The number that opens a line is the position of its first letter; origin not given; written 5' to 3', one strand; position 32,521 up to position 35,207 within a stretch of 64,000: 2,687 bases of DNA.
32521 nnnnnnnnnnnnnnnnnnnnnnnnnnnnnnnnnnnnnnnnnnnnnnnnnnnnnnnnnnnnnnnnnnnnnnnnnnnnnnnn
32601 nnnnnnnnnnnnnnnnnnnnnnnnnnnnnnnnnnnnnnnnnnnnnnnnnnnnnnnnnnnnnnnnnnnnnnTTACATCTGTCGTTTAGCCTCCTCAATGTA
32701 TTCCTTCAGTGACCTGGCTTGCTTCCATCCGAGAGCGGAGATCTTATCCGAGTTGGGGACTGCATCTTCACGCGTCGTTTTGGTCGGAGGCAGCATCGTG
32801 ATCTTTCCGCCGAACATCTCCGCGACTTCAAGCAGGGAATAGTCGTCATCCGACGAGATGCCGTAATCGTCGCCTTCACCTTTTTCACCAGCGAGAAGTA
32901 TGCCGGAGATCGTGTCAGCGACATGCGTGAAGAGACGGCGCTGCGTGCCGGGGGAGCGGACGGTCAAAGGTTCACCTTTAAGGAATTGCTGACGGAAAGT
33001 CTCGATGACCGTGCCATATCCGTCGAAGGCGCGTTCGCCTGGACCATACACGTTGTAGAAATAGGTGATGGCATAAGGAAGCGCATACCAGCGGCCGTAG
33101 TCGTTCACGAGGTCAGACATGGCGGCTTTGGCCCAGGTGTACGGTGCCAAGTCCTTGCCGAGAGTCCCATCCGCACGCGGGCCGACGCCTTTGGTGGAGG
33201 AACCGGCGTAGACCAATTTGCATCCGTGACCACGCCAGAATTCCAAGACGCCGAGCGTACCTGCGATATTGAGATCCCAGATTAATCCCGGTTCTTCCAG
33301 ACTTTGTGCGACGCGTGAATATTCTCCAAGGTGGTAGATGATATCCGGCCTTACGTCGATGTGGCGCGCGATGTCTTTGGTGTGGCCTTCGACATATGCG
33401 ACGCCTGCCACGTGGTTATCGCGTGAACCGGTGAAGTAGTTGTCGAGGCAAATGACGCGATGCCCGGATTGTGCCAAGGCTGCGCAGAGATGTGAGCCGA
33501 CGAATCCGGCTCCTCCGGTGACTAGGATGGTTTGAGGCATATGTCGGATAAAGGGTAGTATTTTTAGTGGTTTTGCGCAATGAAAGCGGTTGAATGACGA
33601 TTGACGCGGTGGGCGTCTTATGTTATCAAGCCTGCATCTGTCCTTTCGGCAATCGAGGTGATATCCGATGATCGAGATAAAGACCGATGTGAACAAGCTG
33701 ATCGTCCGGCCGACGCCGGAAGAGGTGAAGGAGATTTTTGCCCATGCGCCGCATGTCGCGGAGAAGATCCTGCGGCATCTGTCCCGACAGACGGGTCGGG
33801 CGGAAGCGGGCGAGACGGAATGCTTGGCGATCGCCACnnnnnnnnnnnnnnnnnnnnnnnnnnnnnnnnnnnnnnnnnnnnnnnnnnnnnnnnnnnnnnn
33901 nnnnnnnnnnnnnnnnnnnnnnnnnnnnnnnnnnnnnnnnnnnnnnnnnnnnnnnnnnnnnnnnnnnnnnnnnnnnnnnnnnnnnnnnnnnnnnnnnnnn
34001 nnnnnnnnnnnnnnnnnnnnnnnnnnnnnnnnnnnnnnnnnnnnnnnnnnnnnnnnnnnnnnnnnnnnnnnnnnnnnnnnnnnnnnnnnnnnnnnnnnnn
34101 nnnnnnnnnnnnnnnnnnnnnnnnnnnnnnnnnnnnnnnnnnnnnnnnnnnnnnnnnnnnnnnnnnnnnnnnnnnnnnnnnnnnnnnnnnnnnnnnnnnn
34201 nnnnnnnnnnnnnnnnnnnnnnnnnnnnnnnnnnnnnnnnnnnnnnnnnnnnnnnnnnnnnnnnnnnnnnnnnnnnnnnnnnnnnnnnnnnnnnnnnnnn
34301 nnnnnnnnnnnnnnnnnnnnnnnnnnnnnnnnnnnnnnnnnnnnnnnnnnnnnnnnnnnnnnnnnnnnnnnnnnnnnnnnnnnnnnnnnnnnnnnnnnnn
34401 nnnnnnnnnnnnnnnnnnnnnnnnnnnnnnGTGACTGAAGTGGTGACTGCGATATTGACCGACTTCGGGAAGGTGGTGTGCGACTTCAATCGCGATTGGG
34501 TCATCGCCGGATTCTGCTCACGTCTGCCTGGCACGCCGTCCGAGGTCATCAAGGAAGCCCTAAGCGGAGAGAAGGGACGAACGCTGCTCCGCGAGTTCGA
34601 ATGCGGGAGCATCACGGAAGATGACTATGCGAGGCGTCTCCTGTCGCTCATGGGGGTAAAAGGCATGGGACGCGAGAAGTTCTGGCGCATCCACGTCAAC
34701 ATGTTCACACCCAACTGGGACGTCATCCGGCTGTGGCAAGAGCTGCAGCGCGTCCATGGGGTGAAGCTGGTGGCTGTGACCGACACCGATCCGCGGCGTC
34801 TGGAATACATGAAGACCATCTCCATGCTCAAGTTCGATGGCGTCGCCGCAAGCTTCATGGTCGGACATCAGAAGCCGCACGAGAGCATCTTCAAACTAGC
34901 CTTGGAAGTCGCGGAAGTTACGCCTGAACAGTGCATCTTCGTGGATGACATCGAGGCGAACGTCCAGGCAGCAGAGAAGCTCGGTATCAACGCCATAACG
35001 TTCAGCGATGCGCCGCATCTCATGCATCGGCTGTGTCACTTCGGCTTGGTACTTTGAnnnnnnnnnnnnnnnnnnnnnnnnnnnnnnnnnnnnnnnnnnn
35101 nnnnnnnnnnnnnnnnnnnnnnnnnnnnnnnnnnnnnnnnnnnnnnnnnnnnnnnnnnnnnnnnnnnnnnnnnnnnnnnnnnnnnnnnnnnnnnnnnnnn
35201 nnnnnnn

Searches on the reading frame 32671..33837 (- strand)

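Call 9: search_protein_families(library=pfam, proteins=[window:32671-33837:-], max_evalue=0.00001)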
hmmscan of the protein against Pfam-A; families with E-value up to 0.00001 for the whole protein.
window:32671-33837:- (388 aa): 4 families
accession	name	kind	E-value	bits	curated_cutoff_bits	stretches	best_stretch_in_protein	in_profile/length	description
PF01370.27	Epimerase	-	8e-43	147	20.9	1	104-325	1-237/240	NAD dependent epimerase/dehydratase family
PF16363.11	GDP_Man_Dehyd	-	2.5e-29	103.2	27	1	105-350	1-270/332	GDP-mannose 4,6 dehydratase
PF02719.21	Polysacc_synt_2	-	1.4e-08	34.7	20.2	1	104-340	1-241/293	Polysaccharide biosynthesis protein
PF01073.25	3Beta_HSD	-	1.4e-06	28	22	1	105-221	1-123/280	3-beta hydroxysteroid dehydrogenase/isomerase family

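Call 59: search_protein_families(library=ncbifam, proteins=[window:32671-33837:-], max_evalue=0.00001)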
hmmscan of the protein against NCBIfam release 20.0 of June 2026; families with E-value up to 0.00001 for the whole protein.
window:32671-33837:- (388 aa): 15 families
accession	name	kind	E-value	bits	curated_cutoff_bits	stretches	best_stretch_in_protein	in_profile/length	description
TIGR01181.1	dTDP_gluc_dehyt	equivalog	1.7e-21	76.7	365.1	1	104-342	2-257/321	dTDP-glucose 4,6-dehydratase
TIGR01179.1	galE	equivalog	1.1e-17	63.9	262.3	1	104-266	2-179/332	UDP-glucose 4-epimerase GalE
TIGR02197.1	heptose_epim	equivalog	3e-15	56.2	274.6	1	104-315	1-228/316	ADP-glyceromanno-heptose 6-epimerase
TIGR04180.1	EDH_00030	hypoth_equivalog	4.6e-15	55.5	475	1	104-343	1-253/297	NAD-dependent 4,6-dehydratase LegB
NF011728.1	PRK15181.1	equivalog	1.5e-13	50.5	760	1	100-316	14-248/348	Vi polysaccharide biosynthesis UDP-N-acetylglucosaminuronic acid C-4 epimerase TviC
NF007582.0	PRK10217.1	equivalog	4e-13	49.2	698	0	231-354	158-278/355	dTDP-glucose 4,6-dehydratase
NF007490.0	PRK10084.1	subfamily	3.9e-11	42.5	649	0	104-203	3-113/361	dTDP-glucose 4,6-dehydratase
TIGR02622.1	CDP_4_6_dhtase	equivalog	1.5e-09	37.5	278.45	1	102-319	5-243/352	CDP-glucose 4,6-dehydratase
NF007956.0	PRK10675.1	subfamily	4.3e-09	35.9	394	1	104-215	3-126/338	UDP-glucose 4-epimerase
NF041015.1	UDPsulfquin_syn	equivalog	5.3e-09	35.5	575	0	273-341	234-305/384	UDP-sulfoquinovose synthase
TIGR03466.1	HpnA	hypoth_equivalog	9.3e-09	34.6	367.65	1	103-232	2-131/327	hopanoid-associated sugar epimerase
NF042422.1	oxyalk_red_OleD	equivalog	2.3e-08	33.8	580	1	104-219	3-114/329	2-alkyl-3-oxoalkanoate reductase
NF008872.0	PRK11908.1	equivalog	5e-07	29.1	294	1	104-343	4-268/349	bifunctional UDP-4-keto-pentose/UDP-xylose synthase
NF047922.1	GDPFucSynFcl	equivalog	2.8e-06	27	500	0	228-385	129-298/308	GDP-L-fucose synthase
NF043036.1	ErythonDh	equivalog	4.8e-06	26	325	1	104-249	3-165/321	D-erythronate dehydrogenase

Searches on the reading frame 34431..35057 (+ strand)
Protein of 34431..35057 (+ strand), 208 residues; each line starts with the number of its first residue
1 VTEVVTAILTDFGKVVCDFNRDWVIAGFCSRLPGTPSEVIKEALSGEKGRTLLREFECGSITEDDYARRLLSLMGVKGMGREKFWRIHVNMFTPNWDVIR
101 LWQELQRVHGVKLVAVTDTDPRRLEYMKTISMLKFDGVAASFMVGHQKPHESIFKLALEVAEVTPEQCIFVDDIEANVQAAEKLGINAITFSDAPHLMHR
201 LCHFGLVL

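Call 9: search_protein_families(library=pfam, proteins=[window:34431-35057:+], max_evalue=0.00001)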
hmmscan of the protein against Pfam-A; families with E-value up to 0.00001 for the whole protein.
window:34431-35057:+ (208 aa): 2 families
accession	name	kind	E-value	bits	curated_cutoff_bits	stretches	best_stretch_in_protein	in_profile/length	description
PF00702.32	Hydrolase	-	1.7e-11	45.3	26.4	1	92-185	97-191/191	haloacid dehalogenase-like hydrolase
PF13419.12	HAD_2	-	3.5e-09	37.4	23.8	1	90-189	75-176/178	Haloacid dehalogenase-like hydrolase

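Call 59: search_protein_families(library=ncbifam, proteins=[window:34431-35057:+], max_evalue=0.00001)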
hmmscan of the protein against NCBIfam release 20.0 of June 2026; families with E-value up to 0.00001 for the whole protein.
window:34431-35057:+ (208 aa): 10 families
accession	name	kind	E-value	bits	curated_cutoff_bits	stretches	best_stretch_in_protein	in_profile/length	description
TIGR02247.1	HAD-1A3-hyp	subfamily_domain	2e-18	66.9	125.4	1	5-202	2-206/211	epoxide hydrolase N-terminal domain-like phosphatase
NF006991.0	PRK09456.1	equivalog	1.2e-15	57.8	295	1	10-194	5-187/199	glucose-1-phosphatase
TIGR02253.1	CTE7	subfamily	1e-13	51.6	169.75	1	82-193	83-196/221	TIGR02253 family HAD-type hydrolase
TIGR01509.1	HAD-SF-IA-v3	subfamily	1.4e-12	48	29.4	1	135-189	100-152/154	HAD-IA family hydrolase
TIGR02252.1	DREG-2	subfamily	2.3e-11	43.8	155.2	1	96-189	108-202/203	HAD hydrolase, REG-2-like, family IA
TIGR01993.1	Pyr-5-nucltdase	equivalog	9.9e-08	32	142.9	1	134-189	123-181/183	pyrimidine 5'-nucleotidase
TIGR02009.1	PGMB-YQAB-SF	subfamily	1.1e-06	29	153.35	1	129-189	123-184/186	beta-phosphoglucomutase family hydrolase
TIGR02254.1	YjjG_YfnB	equivalog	1.5e-06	27.9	159.9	1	116-194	122-199/223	YjjG family noncanonical pyrimidine nucleotidase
TIGR01990.1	bPGM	equivalog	1.6e-06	28.2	189.4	1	133-190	128-185/187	beta-phosphoglucomutase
TIGR01454.1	AHBA_synth_RP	hypoth_equivalog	2.5e-06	27.3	246.65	1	97-190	79-173/205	AHBA synthesis associated protein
